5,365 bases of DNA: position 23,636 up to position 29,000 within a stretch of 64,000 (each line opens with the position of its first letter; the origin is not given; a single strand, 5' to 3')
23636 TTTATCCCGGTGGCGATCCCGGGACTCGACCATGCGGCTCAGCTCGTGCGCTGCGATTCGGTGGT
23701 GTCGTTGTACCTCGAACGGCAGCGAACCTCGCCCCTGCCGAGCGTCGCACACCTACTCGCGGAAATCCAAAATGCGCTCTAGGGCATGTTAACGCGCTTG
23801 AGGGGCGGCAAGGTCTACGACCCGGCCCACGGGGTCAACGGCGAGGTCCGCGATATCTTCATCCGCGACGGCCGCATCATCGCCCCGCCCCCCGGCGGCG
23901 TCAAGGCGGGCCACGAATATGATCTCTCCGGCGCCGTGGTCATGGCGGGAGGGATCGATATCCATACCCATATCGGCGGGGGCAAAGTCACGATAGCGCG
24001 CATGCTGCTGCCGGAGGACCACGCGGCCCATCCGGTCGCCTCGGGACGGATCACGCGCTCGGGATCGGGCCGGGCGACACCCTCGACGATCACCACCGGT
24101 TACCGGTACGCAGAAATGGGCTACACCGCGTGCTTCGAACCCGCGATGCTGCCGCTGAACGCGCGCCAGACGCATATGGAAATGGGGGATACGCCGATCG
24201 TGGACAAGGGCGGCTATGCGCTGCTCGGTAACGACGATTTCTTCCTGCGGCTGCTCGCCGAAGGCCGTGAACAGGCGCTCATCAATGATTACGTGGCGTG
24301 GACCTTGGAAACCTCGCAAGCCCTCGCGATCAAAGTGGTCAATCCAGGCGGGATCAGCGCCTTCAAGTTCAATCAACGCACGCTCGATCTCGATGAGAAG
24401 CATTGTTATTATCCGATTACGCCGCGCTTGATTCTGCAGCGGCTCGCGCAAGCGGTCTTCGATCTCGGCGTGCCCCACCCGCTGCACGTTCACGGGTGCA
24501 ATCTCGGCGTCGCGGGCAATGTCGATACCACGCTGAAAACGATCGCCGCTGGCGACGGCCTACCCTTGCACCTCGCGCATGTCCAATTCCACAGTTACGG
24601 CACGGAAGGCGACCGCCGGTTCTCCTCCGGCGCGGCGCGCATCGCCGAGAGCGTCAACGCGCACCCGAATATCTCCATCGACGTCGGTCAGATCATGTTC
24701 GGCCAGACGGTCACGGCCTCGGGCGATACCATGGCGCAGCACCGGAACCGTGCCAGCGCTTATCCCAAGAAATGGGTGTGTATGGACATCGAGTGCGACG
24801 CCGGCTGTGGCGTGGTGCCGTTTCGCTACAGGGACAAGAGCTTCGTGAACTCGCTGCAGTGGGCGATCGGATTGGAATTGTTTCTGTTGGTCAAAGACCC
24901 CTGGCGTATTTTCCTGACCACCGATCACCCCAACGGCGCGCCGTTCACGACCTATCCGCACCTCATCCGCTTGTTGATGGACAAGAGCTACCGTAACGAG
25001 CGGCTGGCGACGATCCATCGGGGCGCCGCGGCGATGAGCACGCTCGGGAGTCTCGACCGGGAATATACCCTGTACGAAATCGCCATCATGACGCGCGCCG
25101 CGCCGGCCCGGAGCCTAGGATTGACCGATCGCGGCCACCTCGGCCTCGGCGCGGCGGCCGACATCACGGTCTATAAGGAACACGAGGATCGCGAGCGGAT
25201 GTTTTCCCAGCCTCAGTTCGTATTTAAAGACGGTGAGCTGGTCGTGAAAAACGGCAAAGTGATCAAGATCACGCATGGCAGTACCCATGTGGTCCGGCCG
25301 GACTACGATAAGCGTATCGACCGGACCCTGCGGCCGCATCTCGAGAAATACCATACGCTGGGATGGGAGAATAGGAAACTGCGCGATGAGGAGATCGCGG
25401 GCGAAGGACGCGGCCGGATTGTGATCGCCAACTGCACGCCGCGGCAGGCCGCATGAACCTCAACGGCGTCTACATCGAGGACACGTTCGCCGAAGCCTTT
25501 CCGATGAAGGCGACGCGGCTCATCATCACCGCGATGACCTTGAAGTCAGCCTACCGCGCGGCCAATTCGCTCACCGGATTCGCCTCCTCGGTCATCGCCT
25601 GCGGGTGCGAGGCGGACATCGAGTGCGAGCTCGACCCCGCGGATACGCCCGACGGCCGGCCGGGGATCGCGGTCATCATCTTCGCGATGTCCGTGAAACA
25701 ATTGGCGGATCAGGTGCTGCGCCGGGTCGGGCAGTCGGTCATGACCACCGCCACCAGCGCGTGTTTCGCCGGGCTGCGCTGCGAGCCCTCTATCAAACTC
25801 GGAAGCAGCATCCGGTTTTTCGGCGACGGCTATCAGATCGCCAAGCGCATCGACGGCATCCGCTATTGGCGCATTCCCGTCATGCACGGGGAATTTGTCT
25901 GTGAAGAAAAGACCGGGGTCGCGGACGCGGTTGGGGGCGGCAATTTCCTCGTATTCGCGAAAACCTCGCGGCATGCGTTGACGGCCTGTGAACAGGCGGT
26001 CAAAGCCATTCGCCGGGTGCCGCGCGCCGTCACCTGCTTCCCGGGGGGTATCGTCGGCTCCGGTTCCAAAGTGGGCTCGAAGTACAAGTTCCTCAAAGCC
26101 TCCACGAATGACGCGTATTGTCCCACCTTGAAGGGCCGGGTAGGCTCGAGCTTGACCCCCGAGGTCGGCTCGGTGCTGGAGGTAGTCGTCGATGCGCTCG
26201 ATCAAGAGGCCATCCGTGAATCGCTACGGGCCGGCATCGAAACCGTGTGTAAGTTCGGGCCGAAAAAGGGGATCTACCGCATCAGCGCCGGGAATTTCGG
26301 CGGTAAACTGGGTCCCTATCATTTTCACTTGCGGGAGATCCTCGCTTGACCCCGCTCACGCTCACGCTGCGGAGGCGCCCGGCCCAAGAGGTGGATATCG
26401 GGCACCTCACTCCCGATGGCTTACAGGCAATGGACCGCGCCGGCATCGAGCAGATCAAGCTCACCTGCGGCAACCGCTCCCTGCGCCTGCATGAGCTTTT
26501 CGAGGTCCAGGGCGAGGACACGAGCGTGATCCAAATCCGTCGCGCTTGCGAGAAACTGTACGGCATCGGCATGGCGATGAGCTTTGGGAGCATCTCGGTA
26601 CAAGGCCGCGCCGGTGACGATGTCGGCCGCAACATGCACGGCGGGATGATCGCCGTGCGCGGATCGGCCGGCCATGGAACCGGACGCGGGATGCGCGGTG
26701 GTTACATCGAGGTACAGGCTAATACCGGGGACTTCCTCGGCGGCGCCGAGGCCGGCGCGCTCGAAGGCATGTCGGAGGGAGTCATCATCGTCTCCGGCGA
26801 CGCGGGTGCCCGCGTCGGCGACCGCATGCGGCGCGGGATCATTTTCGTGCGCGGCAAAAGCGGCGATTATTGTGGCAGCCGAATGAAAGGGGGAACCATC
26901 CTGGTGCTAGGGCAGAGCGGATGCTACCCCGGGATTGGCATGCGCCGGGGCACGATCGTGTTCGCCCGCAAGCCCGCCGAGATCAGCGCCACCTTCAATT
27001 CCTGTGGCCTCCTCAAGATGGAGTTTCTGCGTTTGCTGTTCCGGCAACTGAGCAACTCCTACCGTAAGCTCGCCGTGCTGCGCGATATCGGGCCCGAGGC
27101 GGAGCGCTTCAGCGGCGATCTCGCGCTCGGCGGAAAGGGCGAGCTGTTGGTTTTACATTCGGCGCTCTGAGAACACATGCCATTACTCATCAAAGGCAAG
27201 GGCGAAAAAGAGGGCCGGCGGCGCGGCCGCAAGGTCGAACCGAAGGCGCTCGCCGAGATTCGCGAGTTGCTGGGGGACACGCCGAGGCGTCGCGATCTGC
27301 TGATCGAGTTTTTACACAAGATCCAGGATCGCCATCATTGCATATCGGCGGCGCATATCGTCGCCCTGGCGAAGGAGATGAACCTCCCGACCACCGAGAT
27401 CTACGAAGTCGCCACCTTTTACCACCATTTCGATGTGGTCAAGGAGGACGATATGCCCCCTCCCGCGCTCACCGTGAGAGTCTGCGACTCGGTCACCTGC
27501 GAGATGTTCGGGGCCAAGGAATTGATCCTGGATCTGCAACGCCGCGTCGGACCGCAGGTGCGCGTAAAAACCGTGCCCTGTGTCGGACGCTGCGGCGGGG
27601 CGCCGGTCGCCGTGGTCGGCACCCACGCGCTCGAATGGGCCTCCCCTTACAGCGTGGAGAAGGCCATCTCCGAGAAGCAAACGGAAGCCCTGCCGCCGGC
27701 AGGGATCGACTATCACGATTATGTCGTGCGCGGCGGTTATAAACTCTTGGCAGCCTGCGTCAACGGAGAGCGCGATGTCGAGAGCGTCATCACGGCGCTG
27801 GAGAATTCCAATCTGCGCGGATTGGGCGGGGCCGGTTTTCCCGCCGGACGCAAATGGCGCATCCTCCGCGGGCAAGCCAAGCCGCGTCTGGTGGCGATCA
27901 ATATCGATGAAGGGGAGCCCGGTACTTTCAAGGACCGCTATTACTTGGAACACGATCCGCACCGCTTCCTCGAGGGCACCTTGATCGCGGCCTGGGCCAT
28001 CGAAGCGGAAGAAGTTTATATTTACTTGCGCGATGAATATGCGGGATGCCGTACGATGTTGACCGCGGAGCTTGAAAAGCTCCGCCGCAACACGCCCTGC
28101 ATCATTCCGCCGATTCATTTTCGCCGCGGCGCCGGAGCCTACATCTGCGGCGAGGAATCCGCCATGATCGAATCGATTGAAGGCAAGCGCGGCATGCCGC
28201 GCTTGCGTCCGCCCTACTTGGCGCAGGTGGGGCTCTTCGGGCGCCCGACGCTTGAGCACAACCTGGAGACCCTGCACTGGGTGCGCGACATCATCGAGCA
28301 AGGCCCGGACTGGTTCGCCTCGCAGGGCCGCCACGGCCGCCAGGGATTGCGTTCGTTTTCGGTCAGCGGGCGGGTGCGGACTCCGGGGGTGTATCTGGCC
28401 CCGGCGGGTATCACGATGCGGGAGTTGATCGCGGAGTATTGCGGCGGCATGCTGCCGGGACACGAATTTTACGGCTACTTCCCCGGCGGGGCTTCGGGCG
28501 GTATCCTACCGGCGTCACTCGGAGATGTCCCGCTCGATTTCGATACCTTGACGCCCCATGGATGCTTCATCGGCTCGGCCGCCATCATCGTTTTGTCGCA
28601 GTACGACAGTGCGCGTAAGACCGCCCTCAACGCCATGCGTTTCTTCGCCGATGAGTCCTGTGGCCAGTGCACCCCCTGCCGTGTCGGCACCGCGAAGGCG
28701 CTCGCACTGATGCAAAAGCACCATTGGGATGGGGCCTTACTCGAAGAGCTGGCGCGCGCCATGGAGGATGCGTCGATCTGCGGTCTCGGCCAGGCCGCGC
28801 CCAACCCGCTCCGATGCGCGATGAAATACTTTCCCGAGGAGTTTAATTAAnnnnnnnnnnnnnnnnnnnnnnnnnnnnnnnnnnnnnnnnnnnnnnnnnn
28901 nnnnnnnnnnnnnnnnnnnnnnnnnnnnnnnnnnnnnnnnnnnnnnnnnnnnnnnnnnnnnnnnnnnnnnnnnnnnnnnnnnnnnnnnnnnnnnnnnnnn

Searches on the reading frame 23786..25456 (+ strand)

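Call 80: search_protein_families(library=pfam, proteins=[window:23786-25456:+], max_evalue=0.00001)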
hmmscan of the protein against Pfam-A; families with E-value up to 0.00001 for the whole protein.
window:23786-25456:+ (556 aa): 1 family
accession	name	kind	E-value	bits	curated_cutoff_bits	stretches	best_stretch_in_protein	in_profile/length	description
PF07969.17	Amidohydro_3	-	1.9e-47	163.3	29.7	1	44-493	2-471/472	Amidohydrolase family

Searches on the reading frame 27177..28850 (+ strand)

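Call 80: search_protein_families(library=pfam, proteins=[window:27177-28850:+], max_evalue=0.00001)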
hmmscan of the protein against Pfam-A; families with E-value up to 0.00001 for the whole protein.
window:27177-28850:+ (557 aa): 4 families
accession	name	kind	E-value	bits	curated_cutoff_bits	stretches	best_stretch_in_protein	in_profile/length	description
PF01512.22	Complex1_51K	-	4.5e-37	127.7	31.2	1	209-369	2-148/150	Nuo51 FMN-binding domain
PF01257.25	2Fe-2S_thioredx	-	3.4e-24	85.8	24.8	1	29-166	2-143/145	Thioredoxin-like [2Fe-2S] ferredoxin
PF10589.14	NADH_4Fe-4S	-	1.8e-23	82.7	23.5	1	482-556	2-82/85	NADH-ubiquinone oxidoreductase-F iron-sulfur binding region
PF10531.15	SLBB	-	1.7e-07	31.4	27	1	395-429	3-37/55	SLBB domain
